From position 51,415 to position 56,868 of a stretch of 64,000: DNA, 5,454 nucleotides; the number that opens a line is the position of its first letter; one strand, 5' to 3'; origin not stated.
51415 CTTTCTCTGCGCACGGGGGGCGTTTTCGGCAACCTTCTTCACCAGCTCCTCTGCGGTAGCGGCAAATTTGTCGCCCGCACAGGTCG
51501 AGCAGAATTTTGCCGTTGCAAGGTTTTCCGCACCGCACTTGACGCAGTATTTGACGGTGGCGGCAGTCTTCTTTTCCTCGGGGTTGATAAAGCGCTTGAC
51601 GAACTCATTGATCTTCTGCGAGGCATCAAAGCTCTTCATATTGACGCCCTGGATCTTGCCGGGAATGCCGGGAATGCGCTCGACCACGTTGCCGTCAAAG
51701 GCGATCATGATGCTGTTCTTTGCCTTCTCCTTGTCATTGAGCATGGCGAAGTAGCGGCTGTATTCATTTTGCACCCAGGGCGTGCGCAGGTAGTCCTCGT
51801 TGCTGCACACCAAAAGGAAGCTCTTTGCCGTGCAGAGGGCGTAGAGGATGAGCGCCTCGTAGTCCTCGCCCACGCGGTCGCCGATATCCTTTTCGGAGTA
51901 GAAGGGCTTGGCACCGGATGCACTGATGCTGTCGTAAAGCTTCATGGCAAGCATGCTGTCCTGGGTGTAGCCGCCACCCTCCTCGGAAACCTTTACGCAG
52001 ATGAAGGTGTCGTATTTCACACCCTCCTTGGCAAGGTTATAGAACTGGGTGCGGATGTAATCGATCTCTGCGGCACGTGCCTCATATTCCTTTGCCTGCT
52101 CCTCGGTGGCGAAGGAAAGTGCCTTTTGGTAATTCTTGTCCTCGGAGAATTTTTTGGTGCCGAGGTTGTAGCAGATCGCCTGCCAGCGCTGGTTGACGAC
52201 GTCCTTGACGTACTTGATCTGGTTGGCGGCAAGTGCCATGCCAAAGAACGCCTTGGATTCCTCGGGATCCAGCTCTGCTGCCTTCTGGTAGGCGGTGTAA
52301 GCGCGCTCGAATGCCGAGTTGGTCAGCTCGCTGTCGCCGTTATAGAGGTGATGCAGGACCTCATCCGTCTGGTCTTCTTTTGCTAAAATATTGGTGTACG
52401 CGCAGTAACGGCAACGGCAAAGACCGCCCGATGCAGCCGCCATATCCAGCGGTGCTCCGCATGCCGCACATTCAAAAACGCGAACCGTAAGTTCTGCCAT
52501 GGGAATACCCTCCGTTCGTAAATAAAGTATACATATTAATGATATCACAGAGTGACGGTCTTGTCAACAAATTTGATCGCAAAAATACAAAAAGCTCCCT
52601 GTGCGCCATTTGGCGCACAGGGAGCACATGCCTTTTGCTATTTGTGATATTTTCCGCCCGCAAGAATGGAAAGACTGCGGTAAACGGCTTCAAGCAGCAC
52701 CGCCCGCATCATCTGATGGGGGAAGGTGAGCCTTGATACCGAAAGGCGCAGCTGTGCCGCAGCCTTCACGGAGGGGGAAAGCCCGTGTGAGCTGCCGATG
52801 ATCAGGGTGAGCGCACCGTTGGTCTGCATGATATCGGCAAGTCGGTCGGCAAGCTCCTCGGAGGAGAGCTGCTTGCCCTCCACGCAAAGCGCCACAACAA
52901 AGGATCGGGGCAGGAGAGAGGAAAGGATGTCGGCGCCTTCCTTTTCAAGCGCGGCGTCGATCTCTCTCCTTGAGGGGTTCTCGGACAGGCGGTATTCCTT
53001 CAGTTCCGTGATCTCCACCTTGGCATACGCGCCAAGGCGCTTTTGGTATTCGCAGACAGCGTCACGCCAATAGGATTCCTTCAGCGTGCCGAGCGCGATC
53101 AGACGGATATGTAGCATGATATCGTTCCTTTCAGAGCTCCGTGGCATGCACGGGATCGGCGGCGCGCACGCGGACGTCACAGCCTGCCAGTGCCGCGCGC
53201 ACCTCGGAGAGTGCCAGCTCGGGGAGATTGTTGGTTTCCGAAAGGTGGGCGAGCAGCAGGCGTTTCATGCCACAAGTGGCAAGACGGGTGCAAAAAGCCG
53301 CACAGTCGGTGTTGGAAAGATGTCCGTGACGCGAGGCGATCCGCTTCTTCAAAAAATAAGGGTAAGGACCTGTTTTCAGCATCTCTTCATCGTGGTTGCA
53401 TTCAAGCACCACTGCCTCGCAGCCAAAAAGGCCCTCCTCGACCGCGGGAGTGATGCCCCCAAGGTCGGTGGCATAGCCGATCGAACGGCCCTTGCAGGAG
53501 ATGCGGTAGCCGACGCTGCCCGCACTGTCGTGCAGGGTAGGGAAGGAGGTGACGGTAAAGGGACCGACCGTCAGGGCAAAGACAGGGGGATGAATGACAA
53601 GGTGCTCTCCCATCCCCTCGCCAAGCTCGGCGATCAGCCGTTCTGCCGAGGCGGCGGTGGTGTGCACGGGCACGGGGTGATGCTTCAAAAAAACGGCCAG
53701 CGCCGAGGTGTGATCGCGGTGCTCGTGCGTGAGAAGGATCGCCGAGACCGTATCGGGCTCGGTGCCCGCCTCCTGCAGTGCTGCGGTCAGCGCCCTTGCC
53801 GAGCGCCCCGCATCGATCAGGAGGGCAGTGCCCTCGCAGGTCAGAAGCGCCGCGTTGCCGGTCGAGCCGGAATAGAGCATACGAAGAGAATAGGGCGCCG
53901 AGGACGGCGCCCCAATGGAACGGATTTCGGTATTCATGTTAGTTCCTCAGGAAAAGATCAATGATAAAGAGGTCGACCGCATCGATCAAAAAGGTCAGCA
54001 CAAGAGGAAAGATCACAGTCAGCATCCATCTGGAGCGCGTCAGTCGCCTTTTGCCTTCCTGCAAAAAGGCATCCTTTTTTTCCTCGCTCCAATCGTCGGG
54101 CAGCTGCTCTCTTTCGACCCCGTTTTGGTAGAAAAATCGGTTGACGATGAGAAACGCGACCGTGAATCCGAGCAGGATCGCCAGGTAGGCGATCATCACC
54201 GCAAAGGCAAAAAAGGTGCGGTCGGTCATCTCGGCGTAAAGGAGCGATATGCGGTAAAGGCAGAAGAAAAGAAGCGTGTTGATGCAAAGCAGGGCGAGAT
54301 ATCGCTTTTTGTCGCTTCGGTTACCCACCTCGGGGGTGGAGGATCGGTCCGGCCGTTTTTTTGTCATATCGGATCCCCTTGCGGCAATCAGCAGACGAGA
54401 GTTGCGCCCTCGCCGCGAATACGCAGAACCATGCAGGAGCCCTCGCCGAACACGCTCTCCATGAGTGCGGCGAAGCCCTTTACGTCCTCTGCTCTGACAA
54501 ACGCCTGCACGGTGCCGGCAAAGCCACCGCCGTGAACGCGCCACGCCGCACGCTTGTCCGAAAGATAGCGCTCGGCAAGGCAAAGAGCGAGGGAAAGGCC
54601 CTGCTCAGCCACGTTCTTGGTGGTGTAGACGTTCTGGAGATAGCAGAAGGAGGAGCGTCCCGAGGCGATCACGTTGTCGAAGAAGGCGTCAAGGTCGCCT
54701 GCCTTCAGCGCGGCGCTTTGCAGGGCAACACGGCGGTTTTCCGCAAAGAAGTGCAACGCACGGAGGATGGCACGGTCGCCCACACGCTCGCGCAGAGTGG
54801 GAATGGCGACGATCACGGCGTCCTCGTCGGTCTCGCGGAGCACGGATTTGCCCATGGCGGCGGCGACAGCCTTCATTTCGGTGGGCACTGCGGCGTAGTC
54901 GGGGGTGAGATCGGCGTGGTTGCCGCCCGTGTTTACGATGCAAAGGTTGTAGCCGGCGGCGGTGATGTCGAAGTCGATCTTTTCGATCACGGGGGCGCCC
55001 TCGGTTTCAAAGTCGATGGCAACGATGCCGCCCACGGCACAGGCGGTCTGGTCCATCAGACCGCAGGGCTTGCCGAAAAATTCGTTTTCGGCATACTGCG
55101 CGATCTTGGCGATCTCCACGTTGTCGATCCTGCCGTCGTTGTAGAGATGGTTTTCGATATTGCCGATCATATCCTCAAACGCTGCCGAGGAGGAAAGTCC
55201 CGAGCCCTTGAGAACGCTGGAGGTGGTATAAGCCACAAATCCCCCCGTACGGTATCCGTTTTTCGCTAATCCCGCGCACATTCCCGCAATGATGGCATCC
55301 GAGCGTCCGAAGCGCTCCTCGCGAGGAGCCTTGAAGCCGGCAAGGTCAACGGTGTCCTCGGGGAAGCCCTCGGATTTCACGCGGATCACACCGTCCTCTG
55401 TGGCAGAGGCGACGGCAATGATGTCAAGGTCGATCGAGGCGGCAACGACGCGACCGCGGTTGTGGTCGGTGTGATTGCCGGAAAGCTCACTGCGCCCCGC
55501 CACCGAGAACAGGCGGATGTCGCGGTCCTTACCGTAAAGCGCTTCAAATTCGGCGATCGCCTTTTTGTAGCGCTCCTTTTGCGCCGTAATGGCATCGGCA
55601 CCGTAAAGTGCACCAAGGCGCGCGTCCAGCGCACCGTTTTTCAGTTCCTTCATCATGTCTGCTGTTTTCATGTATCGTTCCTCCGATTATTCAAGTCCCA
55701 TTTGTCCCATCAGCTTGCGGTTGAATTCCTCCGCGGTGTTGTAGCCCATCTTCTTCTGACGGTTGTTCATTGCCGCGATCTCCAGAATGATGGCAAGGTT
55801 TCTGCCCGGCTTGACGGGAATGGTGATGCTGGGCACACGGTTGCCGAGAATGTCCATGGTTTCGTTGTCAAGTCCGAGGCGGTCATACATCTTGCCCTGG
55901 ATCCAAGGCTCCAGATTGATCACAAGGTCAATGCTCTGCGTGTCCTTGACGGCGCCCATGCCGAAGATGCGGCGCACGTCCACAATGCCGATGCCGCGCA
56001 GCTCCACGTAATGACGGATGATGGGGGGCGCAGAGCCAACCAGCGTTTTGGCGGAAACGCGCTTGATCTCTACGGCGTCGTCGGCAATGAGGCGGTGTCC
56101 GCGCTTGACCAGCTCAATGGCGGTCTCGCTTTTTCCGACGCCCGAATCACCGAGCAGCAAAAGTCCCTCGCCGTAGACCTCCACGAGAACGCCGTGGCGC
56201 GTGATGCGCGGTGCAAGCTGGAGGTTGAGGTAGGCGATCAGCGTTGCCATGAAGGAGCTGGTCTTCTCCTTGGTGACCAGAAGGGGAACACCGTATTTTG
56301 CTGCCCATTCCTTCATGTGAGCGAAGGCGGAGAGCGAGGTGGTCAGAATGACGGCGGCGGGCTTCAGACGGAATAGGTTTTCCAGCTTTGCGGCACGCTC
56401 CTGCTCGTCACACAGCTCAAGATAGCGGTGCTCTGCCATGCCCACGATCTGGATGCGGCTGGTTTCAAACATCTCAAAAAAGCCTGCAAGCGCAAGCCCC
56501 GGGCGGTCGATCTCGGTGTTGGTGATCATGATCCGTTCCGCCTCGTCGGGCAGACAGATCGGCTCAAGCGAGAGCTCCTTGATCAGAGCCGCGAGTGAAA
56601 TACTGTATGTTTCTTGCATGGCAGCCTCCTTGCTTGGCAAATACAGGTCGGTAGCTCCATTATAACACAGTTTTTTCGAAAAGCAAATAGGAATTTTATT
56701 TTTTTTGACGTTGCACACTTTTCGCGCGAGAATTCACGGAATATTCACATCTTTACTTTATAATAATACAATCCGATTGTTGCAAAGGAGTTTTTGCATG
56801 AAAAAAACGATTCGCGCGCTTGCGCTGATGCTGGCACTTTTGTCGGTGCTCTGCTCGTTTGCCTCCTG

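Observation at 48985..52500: Cytoplasmic TIR-LRR receptor-like protein at the rlmH 3' hotspot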

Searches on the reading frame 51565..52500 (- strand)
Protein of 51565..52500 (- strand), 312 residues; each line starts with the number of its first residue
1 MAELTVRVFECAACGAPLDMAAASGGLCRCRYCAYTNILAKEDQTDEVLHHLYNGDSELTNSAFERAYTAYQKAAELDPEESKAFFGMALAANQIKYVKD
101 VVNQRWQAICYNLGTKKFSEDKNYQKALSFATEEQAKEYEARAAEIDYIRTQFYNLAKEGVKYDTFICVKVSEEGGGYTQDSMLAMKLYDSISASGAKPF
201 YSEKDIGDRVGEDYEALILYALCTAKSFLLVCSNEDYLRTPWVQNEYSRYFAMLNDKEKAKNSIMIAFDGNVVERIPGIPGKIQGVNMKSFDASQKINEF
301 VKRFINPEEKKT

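Call 75: search_dna_similar(query=window:51565-52500:-, collection=phages, mode=protein, max_evalue=0.001, max_rows=10)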
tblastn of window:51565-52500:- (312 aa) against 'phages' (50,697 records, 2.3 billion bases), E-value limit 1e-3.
No match.

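Call 76: search_dna_similar(query=window:51565-52500:-, collection=plasmids, mode=protein, max_evalue=0.001, max_rows=10)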
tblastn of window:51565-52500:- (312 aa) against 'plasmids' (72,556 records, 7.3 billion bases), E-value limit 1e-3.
No match.

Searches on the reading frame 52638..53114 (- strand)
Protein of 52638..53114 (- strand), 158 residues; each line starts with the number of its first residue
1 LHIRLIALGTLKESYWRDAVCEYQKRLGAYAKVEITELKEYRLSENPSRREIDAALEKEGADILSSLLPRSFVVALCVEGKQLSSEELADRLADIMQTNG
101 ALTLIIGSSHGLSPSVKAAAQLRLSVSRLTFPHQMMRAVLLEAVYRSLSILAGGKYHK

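Call 8: search_protein_families(library=pfam, proteins=[window:52638-53114:-])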
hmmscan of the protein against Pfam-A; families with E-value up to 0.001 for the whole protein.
window:52638-53114:- (158 aa): 1 family
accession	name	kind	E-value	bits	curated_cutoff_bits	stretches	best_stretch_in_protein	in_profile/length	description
PF02590.22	SPOUT_MTase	-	1.2e-47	162.2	27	1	2-157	2-154/154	Predicted SPOUT methyltransferase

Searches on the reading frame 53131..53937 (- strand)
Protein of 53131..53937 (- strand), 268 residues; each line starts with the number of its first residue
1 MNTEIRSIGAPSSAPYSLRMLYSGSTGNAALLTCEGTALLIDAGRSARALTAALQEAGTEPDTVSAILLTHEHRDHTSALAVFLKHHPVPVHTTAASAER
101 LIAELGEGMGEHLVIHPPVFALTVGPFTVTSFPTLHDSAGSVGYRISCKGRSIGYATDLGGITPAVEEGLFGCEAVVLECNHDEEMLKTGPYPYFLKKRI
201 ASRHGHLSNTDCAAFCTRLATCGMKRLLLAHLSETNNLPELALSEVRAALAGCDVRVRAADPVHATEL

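Call 8: search_protein_families(library=pfam, proteins=[window:53131-53937:-])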
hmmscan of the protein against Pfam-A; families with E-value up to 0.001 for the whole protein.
window:53131-53937:- (268 aa): 4 families
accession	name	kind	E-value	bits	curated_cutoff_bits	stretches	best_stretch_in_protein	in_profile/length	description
PF12706.13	Lactamase_B_2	-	1.7e-20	73.9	27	1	39-231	3-199/200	Beta-lactamase superfamily domain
PF00753.33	Lactamase_B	-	5.1e-15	56.4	22.7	1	26-164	5-155/196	Metallo-beta-lactamase superfamily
PF23023.1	Anti-Pycsar_Apyc1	-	9.9e-05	22.4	50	1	27-83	20-73/250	Anti-Pycsar protein Apyc1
PF16661.11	Lactamase_B_6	-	0.00069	19.5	27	1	31-88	1-60/193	Metallo-beta-lactamase superfamily domain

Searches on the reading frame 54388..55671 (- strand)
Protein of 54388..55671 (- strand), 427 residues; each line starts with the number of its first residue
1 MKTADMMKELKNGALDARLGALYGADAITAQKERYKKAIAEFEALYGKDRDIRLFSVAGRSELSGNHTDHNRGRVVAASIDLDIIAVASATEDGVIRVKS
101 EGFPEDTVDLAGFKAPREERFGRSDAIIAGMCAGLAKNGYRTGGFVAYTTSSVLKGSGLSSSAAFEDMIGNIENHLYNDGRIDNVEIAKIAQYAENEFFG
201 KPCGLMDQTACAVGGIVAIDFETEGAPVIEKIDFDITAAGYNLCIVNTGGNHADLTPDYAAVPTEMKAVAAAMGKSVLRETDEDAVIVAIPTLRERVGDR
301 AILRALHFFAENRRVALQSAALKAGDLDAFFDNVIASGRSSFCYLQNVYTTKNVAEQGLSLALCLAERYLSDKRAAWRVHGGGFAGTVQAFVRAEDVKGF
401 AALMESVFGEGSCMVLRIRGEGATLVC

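Call 8: search_protein_families(library=pfam, proteins=[window:54388-55671:-])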
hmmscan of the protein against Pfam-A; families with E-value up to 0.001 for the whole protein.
window:54388-55671:- (427 aa): 2 families
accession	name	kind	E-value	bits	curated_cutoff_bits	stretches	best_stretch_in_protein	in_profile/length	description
PF10509.15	GalKase_gal_bdg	-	1.8e-14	53.5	23.1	1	40-89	1-48/49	Galactokinase galactose-binding signature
PF00288.32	GHMP_kinases_N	-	5.4e-13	49.4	22.3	1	139-215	15-87/87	GHMP kinases N terminal domain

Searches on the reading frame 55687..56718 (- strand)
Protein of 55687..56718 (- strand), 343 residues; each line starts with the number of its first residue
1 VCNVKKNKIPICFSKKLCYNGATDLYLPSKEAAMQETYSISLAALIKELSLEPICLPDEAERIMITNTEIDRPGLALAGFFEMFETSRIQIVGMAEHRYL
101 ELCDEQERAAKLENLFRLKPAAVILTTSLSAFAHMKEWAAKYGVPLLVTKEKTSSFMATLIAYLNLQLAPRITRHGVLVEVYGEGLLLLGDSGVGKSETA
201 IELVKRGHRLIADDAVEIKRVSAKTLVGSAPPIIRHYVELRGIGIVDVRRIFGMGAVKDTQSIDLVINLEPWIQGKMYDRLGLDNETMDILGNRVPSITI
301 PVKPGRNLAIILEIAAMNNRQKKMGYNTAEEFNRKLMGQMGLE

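Call 8: search_protein_families(library=pfam, proteins=[window:55687-56718:-])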
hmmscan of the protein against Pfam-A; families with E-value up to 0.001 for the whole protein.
window:55687-56718:- (343 aa): 2 families
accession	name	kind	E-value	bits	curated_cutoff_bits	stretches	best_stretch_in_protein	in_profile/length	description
PF07475.17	Hpr_kinase_C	-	2.8e-70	235.7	33.3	1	167-335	2-170/171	HPr Serine kinase C-terminal domain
PF02603.21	Hpr_kinase_N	-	4e-36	124.2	24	1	40-164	1-125/125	HPr Serine kinase N terminus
